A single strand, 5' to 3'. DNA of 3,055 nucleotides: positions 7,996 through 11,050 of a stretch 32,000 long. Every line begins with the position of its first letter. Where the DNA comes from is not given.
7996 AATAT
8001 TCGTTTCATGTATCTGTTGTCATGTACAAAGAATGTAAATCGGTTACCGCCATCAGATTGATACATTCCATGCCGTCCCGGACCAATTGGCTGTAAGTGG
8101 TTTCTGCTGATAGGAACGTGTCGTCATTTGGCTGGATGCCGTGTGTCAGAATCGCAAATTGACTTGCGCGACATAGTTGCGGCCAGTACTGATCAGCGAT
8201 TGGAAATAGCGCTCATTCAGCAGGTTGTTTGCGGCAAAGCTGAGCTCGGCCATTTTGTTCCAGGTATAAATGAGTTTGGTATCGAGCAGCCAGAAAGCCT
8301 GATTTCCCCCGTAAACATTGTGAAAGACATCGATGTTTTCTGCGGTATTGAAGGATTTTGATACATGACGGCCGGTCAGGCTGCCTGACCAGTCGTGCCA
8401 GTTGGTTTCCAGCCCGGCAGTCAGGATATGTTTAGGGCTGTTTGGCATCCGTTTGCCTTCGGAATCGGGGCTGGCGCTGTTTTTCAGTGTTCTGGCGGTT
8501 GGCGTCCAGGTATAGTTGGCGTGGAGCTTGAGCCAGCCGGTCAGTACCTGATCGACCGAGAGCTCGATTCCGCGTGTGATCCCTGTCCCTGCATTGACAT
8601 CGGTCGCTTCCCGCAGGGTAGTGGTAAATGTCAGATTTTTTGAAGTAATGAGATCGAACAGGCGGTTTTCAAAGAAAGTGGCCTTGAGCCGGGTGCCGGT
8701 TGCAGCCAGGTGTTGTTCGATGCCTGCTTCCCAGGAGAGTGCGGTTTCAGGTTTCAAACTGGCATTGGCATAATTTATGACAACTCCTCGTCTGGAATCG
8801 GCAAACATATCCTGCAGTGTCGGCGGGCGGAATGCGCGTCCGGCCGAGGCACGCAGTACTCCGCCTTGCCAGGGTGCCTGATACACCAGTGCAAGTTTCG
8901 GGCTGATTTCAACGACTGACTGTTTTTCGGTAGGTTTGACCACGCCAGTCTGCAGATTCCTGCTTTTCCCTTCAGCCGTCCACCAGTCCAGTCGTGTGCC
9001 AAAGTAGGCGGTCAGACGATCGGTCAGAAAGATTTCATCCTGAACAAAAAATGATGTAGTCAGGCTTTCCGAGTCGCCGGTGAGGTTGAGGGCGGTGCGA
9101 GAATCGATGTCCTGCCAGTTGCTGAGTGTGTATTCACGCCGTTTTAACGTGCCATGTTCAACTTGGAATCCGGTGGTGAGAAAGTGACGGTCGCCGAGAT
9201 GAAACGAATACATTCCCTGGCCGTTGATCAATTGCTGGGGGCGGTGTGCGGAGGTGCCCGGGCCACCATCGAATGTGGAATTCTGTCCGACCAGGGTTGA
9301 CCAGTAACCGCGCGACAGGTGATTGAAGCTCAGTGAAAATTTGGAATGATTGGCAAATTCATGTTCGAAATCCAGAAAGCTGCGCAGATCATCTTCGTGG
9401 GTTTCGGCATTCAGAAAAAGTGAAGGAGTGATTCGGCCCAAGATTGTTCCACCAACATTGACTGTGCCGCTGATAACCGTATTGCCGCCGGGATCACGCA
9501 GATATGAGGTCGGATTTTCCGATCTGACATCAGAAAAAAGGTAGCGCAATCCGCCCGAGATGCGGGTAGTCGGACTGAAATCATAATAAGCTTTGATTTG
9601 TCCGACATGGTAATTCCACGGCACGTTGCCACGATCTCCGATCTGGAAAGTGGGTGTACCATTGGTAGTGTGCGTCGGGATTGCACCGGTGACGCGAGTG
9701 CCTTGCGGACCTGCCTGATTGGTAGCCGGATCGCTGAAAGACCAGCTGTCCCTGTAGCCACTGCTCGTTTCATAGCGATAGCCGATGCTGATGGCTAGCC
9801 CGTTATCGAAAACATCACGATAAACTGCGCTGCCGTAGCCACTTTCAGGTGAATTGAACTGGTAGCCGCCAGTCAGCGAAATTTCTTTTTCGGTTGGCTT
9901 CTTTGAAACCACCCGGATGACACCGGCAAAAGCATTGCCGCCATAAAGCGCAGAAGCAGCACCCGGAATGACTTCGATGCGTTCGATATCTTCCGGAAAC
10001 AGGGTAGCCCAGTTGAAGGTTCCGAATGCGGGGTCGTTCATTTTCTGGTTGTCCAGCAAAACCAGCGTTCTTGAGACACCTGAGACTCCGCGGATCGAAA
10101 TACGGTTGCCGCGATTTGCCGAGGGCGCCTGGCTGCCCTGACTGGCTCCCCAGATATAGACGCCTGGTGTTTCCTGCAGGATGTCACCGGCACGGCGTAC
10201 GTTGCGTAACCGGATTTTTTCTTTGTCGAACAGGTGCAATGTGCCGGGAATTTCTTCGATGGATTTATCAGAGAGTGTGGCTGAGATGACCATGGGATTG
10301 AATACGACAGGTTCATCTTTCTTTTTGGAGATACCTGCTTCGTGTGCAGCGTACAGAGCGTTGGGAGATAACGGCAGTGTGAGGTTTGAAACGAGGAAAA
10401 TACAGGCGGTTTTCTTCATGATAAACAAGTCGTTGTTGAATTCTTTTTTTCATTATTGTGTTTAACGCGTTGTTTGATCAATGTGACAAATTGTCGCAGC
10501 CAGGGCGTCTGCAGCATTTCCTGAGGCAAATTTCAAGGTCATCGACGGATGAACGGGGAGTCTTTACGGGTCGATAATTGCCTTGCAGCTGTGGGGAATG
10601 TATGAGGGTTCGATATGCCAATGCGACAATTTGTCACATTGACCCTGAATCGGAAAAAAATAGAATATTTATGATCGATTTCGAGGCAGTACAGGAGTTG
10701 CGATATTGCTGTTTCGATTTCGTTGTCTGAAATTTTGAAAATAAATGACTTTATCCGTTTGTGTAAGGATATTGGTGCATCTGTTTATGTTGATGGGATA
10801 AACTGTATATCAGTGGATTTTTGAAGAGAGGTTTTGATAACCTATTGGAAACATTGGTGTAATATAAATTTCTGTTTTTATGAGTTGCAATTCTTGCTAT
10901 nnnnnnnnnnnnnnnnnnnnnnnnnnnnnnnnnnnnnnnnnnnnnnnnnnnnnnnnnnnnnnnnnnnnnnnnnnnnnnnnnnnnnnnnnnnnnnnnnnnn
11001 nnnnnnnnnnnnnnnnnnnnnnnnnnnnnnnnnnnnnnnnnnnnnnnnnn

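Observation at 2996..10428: Exported, membrane-anchored CobN-like protein wired to a TonB-dependent receptor and an ExbB/ExbD-like pair, with no AAA+ chelatase partner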

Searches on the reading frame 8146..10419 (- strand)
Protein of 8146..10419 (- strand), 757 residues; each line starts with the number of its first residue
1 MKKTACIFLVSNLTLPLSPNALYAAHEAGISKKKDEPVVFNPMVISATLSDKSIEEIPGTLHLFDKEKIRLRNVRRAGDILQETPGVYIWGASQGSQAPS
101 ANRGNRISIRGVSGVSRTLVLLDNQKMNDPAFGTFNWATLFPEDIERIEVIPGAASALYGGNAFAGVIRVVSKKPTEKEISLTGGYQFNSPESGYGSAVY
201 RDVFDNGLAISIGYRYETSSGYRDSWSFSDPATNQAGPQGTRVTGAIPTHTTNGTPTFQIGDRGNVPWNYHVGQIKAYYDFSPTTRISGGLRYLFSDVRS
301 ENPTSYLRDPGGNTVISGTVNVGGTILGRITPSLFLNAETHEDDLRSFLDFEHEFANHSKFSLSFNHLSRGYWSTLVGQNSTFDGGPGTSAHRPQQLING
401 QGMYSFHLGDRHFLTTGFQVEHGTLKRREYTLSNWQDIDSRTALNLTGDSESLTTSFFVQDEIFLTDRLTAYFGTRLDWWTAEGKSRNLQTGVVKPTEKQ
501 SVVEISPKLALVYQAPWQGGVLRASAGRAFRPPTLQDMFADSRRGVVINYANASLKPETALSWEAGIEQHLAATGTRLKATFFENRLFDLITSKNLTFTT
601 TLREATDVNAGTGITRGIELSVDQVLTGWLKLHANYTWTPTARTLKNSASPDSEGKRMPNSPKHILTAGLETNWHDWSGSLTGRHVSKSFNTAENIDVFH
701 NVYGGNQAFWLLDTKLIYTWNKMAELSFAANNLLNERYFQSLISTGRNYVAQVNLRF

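Call 7: search_protein_families(library=pfam, proteins=[window:8146-10419:-], max_evalue=0.01)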
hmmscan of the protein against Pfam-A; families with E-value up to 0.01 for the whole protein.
window:8146-10419:- (757 aa): 3 families
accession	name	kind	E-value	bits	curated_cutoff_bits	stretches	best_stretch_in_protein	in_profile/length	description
PF00593.30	TonB_dep_Rec_b-barrel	-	7.8e-49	168.1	27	1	325-733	42-436/436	TonB dependent receptor-like, beta-barrel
PF07715.20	Plug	-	4.4e-23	82.3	23.9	1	54-167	2-107/107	TonB-dependent Receptor Plug Domain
PF14905.12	OMP_b-brl_3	-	7.3e-07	29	27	1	393-752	52-392/408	Outer membrane protein beta-barrel family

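Call 65: search_solved_structures(query=window:8146-10419:-, max_evalue=0.001)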
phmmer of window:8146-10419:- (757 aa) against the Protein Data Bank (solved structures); distinct sequences matched with E-value up to 0.001: 28.
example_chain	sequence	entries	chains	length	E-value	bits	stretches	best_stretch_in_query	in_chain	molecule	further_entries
2hdf_A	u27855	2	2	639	1.3e-16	63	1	42-178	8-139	Colicin I receptor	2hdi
9nn6_A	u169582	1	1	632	1.9e-16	62.5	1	43-178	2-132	Colicin I receptor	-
8the_A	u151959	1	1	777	2.7e-14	55.3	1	37-177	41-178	Heme/hemoglobin uptake outer membrane receptor PhuR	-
3qlb_A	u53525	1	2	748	8.4e-12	47.1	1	45-185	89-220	Enantio-pyochelin receptor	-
5fp2_A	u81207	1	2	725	1e-11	46.8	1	44-221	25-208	FERRIC ENTEROBACTIN RECEPTOR PIRA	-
6i96_A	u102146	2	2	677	3.1e-11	45.2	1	47-185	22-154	Metal-pseudopaline receptor CntO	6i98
6i97_A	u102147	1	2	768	4.7e-11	44.6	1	47-185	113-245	Metal-pseudopaline receptor CntO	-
6z8a_A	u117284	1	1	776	4.9e-11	44.6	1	47-185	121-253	Ferrioxamine receptor FoxA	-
8b43_A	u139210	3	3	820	5.7e-11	44.3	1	47-185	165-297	Metal-pseudopaline receptor CntO | Ferrioxamine receptor FoxA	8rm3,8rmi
5fr8_A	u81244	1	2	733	2.4e-10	42.3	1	34-197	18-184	TONB-DEPENDENT SIDEROPHORE RECEPTOR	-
1fep_A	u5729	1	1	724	3.2e-09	38.5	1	35-205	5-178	FERRIC ENTEROBACTIN RECEPTOR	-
9dhe_A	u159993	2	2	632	5.7e-08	34.4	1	43-170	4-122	TonB-dependent receptor | Outer membrane heme/hemoglobin receptor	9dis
3fhh_A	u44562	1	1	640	7e-08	34.1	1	43-170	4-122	Outer membrane heme receptor ShuA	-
9dir_B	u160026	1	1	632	7.8e-08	34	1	43-170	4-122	Outer membrane heme/hemoglobin receptor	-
4cu4_A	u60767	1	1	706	2.6e-07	32.2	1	46-180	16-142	FERRICHROME-IRON RECEPTOR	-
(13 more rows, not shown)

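Call 66: search_protein_families(library=ncbifam, proteins=[window:8146-10419:-], max_evalue=0.001)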
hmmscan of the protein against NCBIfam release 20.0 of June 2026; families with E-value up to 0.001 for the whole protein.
window:8146-10419:- (757 aa): 30 families (the best 25 are shown)
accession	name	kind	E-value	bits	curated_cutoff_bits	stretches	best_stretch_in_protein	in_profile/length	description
TIGR01785.1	TonB-hemin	subfamily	2.5e-48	165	316.85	2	405-757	316-677/677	TonB-dependent heme/hemoglobin receptor family protein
TIGR01783.1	TonB-siderophor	subfamily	6e-43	147.4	223.5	2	404-749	315-631/649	TonB-dependent siderophore receptor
TIGR01786.1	TonB-hemlactrns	subfamily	9.8e-35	120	323.75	2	440-757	378-719/719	TonB-dependent hemoglobin/transferrin/lactoferrin family receptor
NF010010.0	PRK13483.1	equivalog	9.2e-27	93.3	927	2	32-177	24-167/660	ligand-gated channel protein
TIGR01779.1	TonB-B12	equivalog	1.3e-26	93.4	599.7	2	35-222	25-202/614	TonB-dependent vitamin B12 receptor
NF050067.1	TonBEntbctnRecCfrA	equivalog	8.8e-24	83.8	1200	2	31-226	17-213/698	TonB-dependent ferric enterobactin receptor CfrA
NF053590.1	TonB_dep_TOL0244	equivalog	4.6e-23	81.7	645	2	102-177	65-144/604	TOL_0244 family TonB-dependent receptor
TIGR01782.1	TonB-Xanth-Caul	subfamily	5.2e-22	78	310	1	445-757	515-868/868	TonB-dependent receptor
NF010011.0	PRK13484.1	equivalog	1.4e-21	76.5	1197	2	42-210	32-197/682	IreA family TonB-dependent siderophore receptor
NF049944.1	TonB_dep_PUIUD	equivalog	3.7e-21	75.2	850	2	455-696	394-629/686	TonB-dependent receptor, PUIUD motif-type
NF010048.1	PRK13524.1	subfamily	2.9e-18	65.7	493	2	32-195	32-197/744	FepA family TonB-dependent siderophore receptor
NF010038.0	PRK13513.1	equivalog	7.1e-18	64.5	942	2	30-177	25-169/659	ligand-gated channel protein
TIGR04056.1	OMP_RagA_SusC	subfamily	9.5e-18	63.9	368.25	2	85-192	123-225/981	SusC/RagA family TonB-linked outer membrane protein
NF049947.1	TonB_dep_PCPU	exception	1.6e-17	63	800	2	28-225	24-215/685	TonB-dependent receptor, PCPU motif-type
NF007478.2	PRK10064.1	equivalog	5.7e-17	61.2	745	1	41-177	31-162/663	catecholate siderophore receptor CirA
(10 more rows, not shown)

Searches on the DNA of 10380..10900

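Call 32: search_rna_families(source=window, start=10380, end=10900, threshold=evalue, max_evalue=5)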
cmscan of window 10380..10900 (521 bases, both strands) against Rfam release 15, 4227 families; matches with E-value up to 5: 0.
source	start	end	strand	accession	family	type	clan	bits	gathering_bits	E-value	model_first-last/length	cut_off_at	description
